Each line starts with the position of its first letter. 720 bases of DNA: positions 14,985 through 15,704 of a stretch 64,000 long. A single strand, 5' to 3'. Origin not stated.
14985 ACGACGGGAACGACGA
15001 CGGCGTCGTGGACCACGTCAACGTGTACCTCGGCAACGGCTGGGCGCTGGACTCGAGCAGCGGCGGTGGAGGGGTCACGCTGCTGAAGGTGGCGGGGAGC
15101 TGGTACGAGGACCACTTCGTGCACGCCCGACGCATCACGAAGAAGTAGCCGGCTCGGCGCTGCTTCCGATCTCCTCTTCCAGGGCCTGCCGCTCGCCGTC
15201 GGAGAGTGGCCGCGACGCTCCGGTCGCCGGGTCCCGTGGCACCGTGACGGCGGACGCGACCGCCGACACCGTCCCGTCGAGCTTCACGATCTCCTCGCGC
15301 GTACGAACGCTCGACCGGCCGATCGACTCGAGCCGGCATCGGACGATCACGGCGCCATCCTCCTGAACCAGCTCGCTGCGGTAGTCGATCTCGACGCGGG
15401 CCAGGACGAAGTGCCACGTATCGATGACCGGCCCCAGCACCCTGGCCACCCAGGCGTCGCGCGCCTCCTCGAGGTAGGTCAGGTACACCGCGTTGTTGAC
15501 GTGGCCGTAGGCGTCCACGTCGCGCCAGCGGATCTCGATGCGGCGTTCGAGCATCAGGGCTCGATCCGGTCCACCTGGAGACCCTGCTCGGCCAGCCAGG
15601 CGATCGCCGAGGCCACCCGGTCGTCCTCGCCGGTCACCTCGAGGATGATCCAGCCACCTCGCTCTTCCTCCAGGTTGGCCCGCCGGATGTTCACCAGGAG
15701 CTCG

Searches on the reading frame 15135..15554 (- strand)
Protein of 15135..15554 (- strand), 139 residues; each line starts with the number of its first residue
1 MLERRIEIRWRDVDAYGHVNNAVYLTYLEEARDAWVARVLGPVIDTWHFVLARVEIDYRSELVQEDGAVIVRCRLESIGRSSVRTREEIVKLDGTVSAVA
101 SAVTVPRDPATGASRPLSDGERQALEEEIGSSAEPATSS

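Call 65: search_protein_families(library=pfam, proteins=[window:15135-15554:-], max_evalue=0.0001)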
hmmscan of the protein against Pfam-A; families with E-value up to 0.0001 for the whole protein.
window:15135-15554:- (139 aa): 3 families
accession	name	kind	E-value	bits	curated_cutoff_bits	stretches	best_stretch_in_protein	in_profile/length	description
PF13279.12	4HBT_2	-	1.9e-16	61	25.5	1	8-119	1-116/122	Thioesterase-like superfamily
PF03061.28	4HBT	-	1.5e-11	44.8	20.6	1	16-97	1-78/79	Thioesterase superfamily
PF20791.3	Acyl-ACP_TE_C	-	4.2e-08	33.7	21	1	3-92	9-87/101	Acyl-ACP thioesterase C-terminal domain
